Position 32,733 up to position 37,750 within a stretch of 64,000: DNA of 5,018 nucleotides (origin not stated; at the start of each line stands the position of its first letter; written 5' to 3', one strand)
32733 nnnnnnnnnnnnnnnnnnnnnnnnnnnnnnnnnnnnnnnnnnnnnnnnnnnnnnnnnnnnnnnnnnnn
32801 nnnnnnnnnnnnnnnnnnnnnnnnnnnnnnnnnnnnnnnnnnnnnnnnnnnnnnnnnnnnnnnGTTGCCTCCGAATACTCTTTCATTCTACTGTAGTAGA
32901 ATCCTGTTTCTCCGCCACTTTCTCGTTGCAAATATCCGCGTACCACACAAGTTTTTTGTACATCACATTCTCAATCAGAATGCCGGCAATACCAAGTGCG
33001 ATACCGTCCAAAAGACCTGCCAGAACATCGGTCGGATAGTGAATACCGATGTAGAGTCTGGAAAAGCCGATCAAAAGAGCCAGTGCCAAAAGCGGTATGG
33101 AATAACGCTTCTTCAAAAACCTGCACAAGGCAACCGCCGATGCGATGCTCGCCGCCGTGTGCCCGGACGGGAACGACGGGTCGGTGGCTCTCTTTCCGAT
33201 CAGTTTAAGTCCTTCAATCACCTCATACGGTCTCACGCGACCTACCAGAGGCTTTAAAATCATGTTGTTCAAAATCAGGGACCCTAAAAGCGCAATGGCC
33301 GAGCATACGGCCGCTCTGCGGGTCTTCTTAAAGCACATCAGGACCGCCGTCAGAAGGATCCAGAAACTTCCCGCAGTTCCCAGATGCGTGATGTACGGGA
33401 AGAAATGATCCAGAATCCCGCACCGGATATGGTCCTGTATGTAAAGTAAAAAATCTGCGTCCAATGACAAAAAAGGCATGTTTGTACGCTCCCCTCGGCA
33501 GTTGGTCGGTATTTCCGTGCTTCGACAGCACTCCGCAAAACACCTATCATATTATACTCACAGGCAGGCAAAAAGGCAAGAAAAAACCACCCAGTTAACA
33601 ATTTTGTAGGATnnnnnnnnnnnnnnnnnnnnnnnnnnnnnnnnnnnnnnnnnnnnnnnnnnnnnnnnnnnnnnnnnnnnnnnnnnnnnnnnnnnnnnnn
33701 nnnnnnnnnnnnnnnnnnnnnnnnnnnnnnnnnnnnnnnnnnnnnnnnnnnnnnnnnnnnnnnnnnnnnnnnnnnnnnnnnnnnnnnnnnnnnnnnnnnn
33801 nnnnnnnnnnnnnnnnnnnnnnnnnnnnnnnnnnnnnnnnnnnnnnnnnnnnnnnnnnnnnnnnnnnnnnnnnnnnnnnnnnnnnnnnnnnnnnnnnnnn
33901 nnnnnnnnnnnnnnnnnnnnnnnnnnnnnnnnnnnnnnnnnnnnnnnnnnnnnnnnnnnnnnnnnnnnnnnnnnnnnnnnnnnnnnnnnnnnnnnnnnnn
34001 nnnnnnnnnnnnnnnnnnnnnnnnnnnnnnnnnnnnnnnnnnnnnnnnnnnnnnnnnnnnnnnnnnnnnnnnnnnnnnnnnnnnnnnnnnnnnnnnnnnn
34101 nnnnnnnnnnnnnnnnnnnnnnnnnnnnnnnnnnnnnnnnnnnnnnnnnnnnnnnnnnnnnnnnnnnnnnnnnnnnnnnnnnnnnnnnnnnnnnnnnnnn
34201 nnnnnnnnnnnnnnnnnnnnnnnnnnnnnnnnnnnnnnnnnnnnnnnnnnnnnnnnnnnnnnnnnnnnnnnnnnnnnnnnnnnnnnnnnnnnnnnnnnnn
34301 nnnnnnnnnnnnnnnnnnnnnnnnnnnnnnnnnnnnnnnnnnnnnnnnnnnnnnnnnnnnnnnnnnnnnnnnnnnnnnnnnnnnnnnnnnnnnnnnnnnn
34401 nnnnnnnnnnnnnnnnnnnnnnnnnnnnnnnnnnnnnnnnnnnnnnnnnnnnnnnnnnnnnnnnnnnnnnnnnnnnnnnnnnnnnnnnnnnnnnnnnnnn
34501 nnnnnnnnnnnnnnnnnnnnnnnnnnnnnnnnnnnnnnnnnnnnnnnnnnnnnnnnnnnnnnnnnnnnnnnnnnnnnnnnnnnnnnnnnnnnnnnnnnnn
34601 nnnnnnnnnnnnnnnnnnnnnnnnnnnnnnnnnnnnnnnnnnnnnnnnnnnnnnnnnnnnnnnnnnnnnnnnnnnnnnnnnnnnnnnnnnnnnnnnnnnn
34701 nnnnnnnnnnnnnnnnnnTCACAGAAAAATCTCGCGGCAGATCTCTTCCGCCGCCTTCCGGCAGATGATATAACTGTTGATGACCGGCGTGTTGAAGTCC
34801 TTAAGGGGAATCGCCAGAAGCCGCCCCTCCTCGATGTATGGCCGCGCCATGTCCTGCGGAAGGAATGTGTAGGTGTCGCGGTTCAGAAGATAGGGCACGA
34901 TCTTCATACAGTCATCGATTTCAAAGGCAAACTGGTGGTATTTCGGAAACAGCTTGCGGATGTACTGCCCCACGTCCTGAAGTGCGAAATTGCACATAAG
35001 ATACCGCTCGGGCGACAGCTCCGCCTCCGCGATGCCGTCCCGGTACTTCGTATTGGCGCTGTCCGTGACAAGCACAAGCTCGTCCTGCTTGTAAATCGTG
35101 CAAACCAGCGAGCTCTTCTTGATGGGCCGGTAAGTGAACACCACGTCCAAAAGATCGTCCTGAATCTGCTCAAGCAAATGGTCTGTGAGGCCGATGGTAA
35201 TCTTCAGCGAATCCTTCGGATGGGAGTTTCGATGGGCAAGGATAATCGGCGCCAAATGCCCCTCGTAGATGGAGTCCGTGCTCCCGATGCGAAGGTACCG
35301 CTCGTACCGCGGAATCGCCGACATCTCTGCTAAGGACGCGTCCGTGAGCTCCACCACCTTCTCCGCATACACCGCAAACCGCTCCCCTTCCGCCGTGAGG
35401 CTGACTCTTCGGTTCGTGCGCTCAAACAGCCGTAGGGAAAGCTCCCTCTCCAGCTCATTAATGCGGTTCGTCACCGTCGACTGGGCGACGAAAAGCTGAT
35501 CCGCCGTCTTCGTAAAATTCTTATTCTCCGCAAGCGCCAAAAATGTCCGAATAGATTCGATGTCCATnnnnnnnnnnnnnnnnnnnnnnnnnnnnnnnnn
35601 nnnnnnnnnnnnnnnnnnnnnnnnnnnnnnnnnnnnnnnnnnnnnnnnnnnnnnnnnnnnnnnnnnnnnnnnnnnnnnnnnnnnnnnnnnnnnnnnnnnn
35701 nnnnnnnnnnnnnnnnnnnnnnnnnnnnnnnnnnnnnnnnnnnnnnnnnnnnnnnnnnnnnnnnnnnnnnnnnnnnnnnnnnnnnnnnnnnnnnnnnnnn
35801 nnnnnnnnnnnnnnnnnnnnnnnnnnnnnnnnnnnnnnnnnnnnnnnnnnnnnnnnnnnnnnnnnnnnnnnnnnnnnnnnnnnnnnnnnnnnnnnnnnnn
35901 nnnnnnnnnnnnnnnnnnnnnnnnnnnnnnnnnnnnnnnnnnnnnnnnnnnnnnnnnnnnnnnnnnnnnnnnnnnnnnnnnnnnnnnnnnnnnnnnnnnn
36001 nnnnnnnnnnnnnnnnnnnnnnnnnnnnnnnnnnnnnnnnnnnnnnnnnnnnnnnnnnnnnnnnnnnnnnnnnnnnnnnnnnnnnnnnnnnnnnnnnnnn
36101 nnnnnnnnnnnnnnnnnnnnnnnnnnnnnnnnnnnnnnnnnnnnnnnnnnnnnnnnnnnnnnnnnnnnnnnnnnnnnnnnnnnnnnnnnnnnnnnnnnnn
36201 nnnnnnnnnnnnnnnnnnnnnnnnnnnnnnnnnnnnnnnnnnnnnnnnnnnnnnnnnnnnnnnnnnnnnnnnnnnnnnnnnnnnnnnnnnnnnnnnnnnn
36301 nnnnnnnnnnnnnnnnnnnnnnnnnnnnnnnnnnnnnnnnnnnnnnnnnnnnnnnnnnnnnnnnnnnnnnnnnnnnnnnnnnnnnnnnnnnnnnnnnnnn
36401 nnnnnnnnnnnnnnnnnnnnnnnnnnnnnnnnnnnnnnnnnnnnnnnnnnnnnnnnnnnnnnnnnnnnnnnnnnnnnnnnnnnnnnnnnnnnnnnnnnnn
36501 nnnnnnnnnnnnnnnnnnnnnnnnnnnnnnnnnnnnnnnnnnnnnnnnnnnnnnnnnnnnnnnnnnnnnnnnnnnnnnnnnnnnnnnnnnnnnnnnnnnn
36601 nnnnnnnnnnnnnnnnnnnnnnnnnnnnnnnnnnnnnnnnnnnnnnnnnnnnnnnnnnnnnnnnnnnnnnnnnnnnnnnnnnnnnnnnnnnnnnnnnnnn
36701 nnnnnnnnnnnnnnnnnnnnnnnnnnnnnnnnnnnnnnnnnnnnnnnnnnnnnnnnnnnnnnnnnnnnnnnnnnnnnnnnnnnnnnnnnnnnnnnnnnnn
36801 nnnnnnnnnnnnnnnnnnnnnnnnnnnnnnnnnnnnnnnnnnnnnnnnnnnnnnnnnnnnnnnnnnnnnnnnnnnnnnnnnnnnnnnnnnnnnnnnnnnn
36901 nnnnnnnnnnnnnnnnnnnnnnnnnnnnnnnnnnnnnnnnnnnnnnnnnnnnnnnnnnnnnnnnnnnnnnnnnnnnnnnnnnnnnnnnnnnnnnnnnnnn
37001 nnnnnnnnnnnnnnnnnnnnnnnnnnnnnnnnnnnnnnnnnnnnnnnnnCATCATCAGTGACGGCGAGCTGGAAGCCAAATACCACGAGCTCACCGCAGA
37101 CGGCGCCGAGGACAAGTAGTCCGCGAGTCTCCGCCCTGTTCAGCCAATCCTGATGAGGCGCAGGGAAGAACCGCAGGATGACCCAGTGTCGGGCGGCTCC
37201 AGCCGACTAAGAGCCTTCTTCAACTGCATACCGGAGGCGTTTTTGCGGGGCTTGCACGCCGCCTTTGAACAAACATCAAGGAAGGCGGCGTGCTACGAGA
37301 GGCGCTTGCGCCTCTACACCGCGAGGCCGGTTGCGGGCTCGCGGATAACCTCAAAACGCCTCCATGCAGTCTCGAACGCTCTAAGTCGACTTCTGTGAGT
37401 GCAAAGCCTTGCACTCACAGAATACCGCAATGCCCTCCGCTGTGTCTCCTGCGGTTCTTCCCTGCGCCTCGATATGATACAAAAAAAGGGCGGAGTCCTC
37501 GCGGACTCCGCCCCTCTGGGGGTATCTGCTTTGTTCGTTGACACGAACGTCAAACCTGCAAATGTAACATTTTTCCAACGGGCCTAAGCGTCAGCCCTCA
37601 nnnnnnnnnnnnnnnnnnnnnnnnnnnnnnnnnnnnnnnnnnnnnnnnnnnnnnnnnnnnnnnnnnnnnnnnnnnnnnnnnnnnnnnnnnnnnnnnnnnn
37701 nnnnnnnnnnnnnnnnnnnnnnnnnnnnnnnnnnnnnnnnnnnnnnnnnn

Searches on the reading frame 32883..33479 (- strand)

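Call 82: search_protein_families(library=pfam, proteins=[window:32883-33479:-], max_evalue=0.00001)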
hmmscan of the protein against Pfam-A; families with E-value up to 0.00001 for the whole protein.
window:32883-33479:- (198 aa): 2 families
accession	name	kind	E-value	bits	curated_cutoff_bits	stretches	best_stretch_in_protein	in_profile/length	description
PF01569.27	PAP2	-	1.1e-23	83.9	27.2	1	61-167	6-122/130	PAP2 superfamily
PF14378.12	PAP2_3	-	1.1e-08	35.5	27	1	102-159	126-184/190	PAP2 superfamily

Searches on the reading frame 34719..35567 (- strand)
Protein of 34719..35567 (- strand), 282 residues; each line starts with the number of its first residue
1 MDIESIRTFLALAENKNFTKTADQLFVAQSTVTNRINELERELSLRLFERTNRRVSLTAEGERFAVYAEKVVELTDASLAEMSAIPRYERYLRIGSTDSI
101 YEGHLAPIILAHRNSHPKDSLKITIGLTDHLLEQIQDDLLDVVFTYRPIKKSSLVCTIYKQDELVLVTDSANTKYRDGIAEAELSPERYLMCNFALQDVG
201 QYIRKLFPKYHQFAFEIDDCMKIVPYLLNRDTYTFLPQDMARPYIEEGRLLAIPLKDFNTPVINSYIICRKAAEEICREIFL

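Call 82: search_protein_families(library=pfam, proteins=[window:34719-35567:-], max_evalue=0.00001)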
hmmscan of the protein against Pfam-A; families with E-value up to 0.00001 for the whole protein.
window:34719-35567:- (282 aa): 2 families
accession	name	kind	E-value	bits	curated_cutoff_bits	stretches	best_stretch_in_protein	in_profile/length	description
PF00126.33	HTH_1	-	1.1e-20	73.7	26.6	1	4-62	2-60/60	Bacterial regulatory helix-turn-helix protein, lysR family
PF03466.25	LysR_substrate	-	2.8e-20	73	28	1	91-273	7-191/209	LysR substrate binding domain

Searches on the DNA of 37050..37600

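Call 73: search_rna_families(source=window, start=37050, end=37600, threshold=evalue, max_evalue=10)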
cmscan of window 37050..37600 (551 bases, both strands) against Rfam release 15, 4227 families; matches with E-value up to 10: 3.
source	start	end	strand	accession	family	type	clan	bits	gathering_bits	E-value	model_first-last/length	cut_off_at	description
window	37481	37549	-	RF02241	Xoo2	Gene; sRNA;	-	21.6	45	0.069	1-78/78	no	Xanthomonadaceae sRNA Xoo2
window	37391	37422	-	RF03498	mir-3145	Gene; miRNA;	-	20.6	98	0.22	1-84/84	no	mir-3145 microRNA precursor family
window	37486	37513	-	RF01838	sobemo_FSE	Cis-reg; frameshift_element;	-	13.5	55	5.9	26-56/79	no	sobemovirus ribosomal frameshift elemental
